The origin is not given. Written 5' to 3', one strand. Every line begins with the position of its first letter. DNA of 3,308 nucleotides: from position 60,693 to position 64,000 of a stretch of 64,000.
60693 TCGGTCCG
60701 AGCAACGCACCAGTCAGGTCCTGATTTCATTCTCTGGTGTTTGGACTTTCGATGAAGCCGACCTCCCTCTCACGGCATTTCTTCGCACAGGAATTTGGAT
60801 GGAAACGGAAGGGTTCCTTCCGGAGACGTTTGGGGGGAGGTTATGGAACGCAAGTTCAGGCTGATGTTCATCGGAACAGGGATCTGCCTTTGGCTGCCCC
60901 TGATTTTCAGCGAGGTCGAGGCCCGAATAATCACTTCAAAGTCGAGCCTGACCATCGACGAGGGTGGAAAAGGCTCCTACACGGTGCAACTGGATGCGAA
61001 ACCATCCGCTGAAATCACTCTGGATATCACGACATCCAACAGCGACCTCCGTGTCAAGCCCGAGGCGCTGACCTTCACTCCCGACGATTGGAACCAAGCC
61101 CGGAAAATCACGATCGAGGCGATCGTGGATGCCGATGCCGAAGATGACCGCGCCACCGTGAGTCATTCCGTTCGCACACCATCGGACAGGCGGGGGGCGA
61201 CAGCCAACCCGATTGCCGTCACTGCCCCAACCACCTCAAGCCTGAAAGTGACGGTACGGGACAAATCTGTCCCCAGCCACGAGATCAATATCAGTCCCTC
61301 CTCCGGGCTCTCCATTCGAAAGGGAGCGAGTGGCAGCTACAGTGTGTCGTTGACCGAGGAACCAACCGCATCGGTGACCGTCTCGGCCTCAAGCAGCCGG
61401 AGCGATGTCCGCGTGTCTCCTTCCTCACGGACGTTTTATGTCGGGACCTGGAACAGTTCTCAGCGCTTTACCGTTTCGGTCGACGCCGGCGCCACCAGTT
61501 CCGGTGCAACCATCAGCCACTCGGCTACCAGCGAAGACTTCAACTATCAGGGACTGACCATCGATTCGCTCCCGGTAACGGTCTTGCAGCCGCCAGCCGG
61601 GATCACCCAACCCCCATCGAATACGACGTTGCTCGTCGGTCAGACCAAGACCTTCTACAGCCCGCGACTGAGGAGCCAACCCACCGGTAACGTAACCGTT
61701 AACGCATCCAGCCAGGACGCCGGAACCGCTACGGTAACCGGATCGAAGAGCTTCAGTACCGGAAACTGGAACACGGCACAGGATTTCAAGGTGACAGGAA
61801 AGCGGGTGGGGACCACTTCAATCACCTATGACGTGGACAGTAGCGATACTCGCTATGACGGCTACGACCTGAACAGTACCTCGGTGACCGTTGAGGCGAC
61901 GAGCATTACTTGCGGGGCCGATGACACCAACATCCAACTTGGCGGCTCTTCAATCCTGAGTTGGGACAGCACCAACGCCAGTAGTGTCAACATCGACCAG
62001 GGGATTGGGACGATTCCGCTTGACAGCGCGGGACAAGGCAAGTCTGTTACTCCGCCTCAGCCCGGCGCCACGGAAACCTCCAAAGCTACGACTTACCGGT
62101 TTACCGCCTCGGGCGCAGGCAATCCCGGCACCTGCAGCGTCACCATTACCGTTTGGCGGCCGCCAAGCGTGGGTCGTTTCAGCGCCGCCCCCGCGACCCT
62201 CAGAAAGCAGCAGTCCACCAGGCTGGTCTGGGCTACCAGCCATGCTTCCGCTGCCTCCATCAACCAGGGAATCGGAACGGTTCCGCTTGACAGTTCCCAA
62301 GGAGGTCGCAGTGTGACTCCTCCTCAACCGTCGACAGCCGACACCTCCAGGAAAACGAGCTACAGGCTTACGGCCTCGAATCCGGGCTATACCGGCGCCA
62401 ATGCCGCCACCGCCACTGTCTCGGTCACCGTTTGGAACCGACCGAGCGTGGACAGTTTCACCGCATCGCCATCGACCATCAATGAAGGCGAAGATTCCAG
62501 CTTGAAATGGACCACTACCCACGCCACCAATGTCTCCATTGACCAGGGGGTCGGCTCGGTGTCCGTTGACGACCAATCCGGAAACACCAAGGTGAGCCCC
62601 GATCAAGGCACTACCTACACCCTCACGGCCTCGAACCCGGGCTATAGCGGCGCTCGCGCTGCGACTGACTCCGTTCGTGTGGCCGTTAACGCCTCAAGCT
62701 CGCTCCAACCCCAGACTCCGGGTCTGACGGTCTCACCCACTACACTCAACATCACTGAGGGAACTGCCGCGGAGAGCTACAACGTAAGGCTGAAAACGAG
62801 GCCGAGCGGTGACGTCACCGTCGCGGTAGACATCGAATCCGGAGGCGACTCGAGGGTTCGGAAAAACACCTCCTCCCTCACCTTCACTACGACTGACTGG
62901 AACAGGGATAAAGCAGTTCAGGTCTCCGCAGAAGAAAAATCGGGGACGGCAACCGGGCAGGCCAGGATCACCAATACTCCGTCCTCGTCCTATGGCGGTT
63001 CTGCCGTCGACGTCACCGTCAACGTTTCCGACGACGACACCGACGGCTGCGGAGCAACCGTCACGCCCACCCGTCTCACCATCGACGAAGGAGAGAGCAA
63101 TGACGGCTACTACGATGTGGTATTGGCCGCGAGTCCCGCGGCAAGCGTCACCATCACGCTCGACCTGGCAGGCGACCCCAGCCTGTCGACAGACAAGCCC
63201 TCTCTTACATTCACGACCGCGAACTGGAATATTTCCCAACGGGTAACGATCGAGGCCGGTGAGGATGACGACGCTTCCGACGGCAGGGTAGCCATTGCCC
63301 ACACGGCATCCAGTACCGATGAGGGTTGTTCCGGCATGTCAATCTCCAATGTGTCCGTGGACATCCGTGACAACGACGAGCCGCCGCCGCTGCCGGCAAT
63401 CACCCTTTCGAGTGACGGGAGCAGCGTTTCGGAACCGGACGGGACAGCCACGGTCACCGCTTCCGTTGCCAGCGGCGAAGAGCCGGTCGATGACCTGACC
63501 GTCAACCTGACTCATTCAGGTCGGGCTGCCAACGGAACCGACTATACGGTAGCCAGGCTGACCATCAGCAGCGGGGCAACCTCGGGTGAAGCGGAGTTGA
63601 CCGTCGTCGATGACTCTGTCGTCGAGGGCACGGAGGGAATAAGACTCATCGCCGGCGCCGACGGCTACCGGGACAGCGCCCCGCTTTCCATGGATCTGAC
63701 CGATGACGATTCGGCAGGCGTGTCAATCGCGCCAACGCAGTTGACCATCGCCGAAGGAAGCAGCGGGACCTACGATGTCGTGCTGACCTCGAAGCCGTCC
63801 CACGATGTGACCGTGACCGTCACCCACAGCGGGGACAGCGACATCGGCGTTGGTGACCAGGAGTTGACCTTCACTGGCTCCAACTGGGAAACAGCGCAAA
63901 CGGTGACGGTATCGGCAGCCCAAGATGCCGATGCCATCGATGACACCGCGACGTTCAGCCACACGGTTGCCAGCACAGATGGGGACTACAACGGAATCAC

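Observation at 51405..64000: Lower-GC VirB/Trb type IV secretion operon with non-canonical gene order, no relaxase or coupling protein, followed by a giant Ig-repeat surface protein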

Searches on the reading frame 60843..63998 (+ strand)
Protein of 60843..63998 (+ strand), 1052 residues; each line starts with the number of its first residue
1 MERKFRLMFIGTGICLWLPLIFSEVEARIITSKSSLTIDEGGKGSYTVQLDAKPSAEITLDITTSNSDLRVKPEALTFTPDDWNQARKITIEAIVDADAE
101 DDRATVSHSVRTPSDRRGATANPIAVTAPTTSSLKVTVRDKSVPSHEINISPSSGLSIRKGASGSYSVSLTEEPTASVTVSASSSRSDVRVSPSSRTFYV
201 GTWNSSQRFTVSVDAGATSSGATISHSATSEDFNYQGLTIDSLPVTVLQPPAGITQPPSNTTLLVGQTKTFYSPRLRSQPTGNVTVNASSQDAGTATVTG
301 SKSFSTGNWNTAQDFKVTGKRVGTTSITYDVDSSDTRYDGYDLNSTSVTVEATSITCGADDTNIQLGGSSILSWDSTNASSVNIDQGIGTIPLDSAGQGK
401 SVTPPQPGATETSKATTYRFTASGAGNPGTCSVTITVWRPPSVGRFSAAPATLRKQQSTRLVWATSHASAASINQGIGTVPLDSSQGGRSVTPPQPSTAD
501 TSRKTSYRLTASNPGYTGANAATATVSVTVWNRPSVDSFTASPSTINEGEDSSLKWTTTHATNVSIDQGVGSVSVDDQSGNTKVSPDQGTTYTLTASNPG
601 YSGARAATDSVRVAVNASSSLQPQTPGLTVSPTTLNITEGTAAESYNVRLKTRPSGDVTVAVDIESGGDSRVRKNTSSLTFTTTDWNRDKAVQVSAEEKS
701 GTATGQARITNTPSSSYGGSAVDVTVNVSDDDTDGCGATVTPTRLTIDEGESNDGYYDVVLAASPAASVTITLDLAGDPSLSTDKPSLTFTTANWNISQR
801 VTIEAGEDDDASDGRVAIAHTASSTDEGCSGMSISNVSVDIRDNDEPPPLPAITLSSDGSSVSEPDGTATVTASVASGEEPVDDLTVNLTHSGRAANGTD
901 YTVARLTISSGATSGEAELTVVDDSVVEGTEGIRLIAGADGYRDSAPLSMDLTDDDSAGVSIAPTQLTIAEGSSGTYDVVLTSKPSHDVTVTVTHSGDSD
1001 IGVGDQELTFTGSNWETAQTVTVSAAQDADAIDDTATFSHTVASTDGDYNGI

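Call 29: search_protein_families(library=pfam, proteins=[window:60843-63998:+], max_evalue=0.01)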
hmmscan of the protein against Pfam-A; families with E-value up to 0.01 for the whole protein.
window:60843-63998:+ (1052 aa): 1 family
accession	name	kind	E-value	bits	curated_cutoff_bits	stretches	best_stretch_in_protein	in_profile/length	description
PF03160.20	Calx-beta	-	1e-05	26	27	1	853-936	8-93/119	Calx-beta domain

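Call 31: find_homologous_proteins(query=window:60843-63998:+, max_evalue=1e-20)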
Query window:60843-63998:+ (1052 aa): 248 proteins with E <= 1e-20 among 8000 candidates; the best 120 are listed.
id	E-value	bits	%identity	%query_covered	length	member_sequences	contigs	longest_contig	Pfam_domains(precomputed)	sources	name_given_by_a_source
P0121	0.0e+0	2696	83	76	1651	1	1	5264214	-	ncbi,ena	-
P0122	0.0e+0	2433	76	100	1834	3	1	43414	PF25374.1,PF03160.21,PF17766.8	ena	-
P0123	0.0e+0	2419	78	77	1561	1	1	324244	PF03160.21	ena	-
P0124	0.0e+0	2293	79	100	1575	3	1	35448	PF17766.8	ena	-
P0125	0.0e+0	2253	81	72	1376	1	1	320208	PF03160.21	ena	-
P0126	0.0e+0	2210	77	77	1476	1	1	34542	PF17766.8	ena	-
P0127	0.0e+0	2018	78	100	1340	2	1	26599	PF03160.21,PF17766.8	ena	-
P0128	0.0e+0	1966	78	77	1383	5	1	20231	PF03160.21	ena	-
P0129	0.0e+0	1942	76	100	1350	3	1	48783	PF03160.21,PF17766.8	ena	-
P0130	0.0e+0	1693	73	100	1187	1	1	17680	PF17766.8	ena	-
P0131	0.0e+0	1649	76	99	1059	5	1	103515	PF03160.21,PF17766.8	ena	-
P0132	0.0e+0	1415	76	77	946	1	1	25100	PF03160.21,PF17766.8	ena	-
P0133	0.0e+0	1189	78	70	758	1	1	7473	PF03160.21,PF17766.8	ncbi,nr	ncbi:MAG: hypothetical protein OXG96_02345, partial [Acidobacteria bacterium]|nr:hypothetical protei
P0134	1.4e-287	975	76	58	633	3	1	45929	-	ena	-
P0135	7.3e-230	784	38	40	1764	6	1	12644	PF03948.20,PF17766.8,PF02120.22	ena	-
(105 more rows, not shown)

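Call 32: find_encoding_contigs(protein=P0121, flank=10000, max_places=2)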
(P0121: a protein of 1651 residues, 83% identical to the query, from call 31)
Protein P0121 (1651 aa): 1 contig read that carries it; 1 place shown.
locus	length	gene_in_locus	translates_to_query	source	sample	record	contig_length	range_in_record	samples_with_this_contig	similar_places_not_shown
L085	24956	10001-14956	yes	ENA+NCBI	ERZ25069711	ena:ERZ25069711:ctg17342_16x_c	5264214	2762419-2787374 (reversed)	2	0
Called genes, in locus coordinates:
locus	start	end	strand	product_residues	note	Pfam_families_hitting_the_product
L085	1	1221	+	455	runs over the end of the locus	PF13701:DDE_Tnp_1_4, PF01609:DDE_Tnp_1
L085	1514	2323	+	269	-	-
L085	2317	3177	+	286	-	PF03524:CagX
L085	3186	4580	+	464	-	PF03743:TrbI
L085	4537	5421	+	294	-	-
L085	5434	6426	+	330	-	PF04610:TrbL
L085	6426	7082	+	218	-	PF04335:VirB8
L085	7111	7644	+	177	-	PF00437:T2SSE, PF27713:UCP018868 (weak), PF13555:AAA_29 (weak), PF00350:Dynamin_N (weak)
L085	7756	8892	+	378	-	PF05598:DUF772, PF01609:DDE_Tnp_1, PF13751:DDE_Tnp_1_6 (weak)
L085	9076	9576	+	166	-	PF00437:T2SSE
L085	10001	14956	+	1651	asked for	-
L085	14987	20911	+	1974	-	PF11611:DUF4352 (faint), PF25374:Cadherin_FAT4_N (faint)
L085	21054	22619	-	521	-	PF01566:Nramp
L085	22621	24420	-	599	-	PF00474:SSF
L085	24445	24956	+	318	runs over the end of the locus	PF00389:2-Hacid_dh, PF02826:2-Hacid_dh_C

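Call 33: find_encoding_contigs(protein=P0123, flank=10000, max_places=2)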
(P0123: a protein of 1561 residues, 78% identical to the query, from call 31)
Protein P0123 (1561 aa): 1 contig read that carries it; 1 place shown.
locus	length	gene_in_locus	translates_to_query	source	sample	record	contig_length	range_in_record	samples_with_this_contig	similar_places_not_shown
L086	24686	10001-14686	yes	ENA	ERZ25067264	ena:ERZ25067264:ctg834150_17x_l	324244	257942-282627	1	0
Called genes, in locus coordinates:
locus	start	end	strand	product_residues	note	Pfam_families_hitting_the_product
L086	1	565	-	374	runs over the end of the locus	PF02012:BNR (faint), PF13088:BNR_2 (weak)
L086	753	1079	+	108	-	PF04956:TrbC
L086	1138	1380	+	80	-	PF05101:VirB3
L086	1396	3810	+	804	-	PF01580:FtsK_SpoIIIE (weak), PF01935:DUF87, PF10412:TrwB_AAD_bind (faint), PF12846:AAA_10 (faint), PF19044:P-loop_TraG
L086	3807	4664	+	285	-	PF03524:CagX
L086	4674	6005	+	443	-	PF03743:TrbI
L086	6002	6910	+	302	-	-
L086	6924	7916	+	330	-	PF04610:TrbL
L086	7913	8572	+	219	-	PF04335:VirB8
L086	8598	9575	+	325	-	PF00437:T2SSE, PF27713:UCP018868, PF00005:ABC_tran (weak), PF13555:AAA_29 (faint)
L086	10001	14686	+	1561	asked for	PF03160:Calx-beta (weak)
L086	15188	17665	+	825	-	PF17766:fn3_6 (faint), PF23892:Ig_CycH (faint)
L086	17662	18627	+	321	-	-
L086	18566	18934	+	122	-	-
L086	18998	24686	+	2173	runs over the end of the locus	PF17766:fn3_6 (faint), PF20579:LapA (faint), PF23892:Ig_CycH (faint), PF25374:Cadherin_FAT4_N (faint)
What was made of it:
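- Past the giant gene lie Nramp, SSF and dehydrogenase genes, with no T4CP, relaxase or integrase: calls 32, 33. L086 shows only further giant repeat proteins (calls 32, 33).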

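Call 62: search_solved_structures(query=window:60843-63998:+, max_evalue=0.01)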
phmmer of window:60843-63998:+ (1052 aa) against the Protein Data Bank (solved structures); distinct sequences matched with E-value up to 0.01: 0.

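Call 70: search_protein_families(library=pfam, proteins=[L085:19112-20908:+, L085:14987-17000:+], max_evalue=0.1)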
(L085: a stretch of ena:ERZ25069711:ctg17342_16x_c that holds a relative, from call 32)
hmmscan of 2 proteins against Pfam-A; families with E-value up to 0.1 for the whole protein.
L085:19112-20908:+ (599 aa): 0 families

L085:14987-17000:+ (671 aa): 12 families
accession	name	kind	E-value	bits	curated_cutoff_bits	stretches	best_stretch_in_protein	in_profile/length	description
PF11611.13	DUF4352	-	1.1e-10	42.3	25.9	0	293-345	24-76/122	Domain of unknown function (DUF4352)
PF12112.13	DUF3579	-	2.1e-10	41.4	25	0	254-297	9-51/90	Protein of unknown function (DUF3579)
PF25374.1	Cadherin_FAT4_N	-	6.3e-10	39.7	35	0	118-137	63-82/85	FAT4-like, N-terminal cadherin-like domain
PF14059.11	DUF4251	-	5e-07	30.3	27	0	190-248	66-122/133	Domain of unknown function (DUF4251)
PF18465.7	Rieske_3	-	1.4e-06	28.9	25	0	199-243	31-73/96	Rieske 3Fe-4S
PF15780.11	ASH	-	1.9e-06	28.4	27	0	89-136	39-86/98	Abnormal spindle-like microcephaly-assoc'd, ASPM-SPD-2-Hydin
PF23892.1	Ig_CycH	-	0.0001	22.5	27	0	104-148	43-87/108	Cytochrome c-type biogenesis protein H Ig-like domain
PF06586.17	TraK_N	-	0.00025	21.8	24.8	0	209-246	55-92/100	TraK N-terminal domain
PF19345.5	MTHFR_2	-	0.00029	20.4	27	0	186-217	102-133/295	Mycobacterial methylenetetrahydrofolate reductase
PF06491.16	Disulph_isomer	-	0.0025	18.4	25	0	269-290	67-88/136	Disulphide isomerase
PF19631.4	Trypco2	-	0.0058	17.3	24.2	0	131-151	36-56/78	Trypsin-co-occurring domain 2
PF05697.18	Trigger_N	-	0.031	15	22.2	0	60-99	97-136/144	Bacterial trigger factor protein (TF)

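Call 73: search_protein_families(library=ncbifam, proteins=[L085:19712-20908:+], max_evalue=5)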
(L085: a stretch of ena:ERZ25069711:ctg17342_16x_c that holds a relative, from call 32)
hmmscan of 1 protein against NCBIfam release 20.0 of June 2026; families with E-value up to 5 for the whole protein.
L085:19712-20908:+ (399 aa): 0 families

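Call 74: search_solved_structures(query=L085:19712-20908:+, max_evalue=10)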
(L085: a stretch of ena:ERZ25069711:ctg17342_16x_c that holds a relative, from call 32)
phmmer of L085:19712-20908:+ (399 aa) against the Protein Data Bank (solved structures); distinct sequences matched with E-value up to 10: 1.
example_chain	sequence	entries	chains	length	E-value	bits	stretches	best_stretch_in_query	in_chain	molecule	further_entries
9vel_C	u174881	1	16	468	0.92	11.8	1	274-333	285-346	Gp6.1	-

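Call 80: find_homologous_proteins(query=L085:19712-20908:+, max_evalue=0.001)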
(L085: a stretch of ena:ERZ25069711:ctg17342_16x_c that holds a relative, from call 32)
Query L085:19712-20908:+ (399 aa): 20 proteins with E <= 0.001 among 8000 candidates.
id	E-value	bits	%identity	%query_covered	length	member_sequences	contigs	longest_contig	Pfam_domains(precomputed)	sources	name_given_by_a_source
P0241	2.8e-226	770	84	100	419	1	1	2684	-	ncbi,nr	ncbi:MAG: hypothetical protein OXU26_12395, partial [Acidobacteriota bacterium]|nr:hypothetical prot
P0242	5.4e-179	614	81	84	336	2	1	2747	-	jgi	jgi:hypothetical protein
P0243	3.7e-163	562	80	78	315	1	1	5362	-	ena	-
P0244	6.6e-103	363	49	99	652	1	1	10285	PF03160.21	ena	-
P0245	9.1e-97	343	51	87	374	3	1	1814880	-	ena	-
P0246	7.6e-96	340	48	91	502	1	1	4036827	-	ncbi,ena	-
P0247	4.0e-93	331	48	94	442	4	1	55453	-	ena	-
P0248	2.9e-90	322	52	78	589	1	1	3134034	-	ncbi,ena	-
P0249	1.8e-83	299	47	86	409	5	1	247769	-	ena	-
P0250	7.9e-80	287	41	96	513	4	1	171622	-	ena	-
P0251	2.4e-73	266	43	83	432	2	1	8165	-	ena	-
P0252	1.0e-54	205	41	70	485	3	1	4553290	-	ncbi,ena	-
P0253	1.3e-21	95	30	85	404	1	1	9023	PF03797.26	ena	-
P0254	5.6e-16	77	29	78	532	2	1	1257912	-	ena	-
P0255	4.8e-15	74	30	93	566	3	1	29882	PF03160.21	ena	-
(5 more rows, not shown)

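Call 82: search_solved_structures(query=A2, max_evalue=1)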
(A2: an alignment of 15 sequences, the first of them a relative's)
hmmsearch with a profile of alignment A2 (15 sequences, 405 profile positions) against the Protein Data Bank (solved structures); distinct sequences matched with E-value up to 1: 0.
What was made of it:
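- On Type Va autotransporter (the downstream giant protein): That sequence gave no Pfam, NCBIfam or PDB hit (calls 70, 73, 74, 82).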

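Call 83: search_protein_families(library=pfam, alignment_id=A2, max_evalue=0.01)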
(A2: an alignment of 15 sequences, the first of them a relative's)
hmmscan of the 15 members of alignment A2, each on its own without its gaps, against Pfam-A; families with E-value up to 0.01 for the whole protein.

A. member 1, L085:19712-20908:+ (399 aa): 0 families

B. families by the number of members that match (of 15 scanned): 3 families
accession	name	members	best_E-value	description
PF03797.25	Autotransporter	3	1e-05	Autotransporter beta-domain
PF13505.12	OMP_b-brl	2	0.002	Outer membrane protein beta-barrel domain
PF12224.13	Amidoligase_2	1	6.6e-05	Putative amidoligase enzyme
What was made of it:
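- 60843..64000 (+): 5' part of a giant secreted beta-sandwich-repeat protein, probably an autotransporter adhesin; cut by the window end. The family of its C-terminal domain hits the PF03797 autotransporter beta-domain in 3 of 15 members, best 1e-5 (calls 80, 83).
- On Type Va autotransporter (the downstream giant protein): Three of 15 family members hit PF03797, best 1e-5 (calls 80, 83).
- Tried and rejected: The idea that the giant adhesin is a T4SS substrate was downgraded after the autotransporter-domain hits (call 83).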

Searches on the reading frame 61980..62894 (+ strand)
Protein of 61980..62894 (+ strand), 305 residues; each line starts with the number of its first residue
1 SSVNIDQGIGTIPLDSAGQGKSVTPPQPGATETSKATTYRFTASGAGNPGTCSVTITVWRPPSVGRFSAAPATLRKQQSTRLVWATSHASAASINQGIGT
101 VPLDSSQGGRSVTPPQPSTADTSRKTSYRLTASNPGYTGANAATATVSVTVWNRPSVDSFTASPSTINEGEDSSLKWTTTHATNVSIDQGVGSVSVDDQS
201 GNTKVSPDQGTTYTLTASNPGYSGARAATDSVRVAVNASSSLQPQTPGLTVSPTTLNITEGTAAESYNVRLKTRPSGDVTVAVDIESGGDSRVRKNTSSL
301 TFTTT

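Call 75: predict_structure(protein=window:61980-62894:+)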
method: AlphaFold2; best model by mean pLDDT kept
length: 305 residues; sequences in the alignment: 1
mean_pLDDT: 34.7   pTM: 0.17
mean pLDDT of the five models: 34.7, 31.0, 30.7, 30.5, 25.8
residues with pLDDT >= 90: 0; 70-90: 0; 50-70: 0; < 50: 305
segments of 3 or more residues with pLDDT < 50: 1-305
pLDDT, mean of each block of 10 residues (from residue 1): 33 45 45 41 41 42 37 26 27 25 32 37 34 33 32 33 32 30 22 26 34 36 35 37 34 40 40 40 41 35 31
secondary structure, 60 per line:
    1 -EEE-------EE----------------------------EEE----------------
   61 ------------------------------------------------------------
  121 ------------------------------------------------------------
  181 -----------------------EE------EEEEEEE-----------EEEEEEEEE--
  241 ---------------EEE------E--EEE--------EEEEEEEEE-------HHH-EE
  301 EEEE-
elements in order: E2-4 E42-44 E212-218 E230-238 E256-258 E268-270 E279-287 E299-304
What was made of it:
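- Tried and rejected: AlphaFold2 on adhesin residues 380-684: pLDDT 34.7, unusable (call 75).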
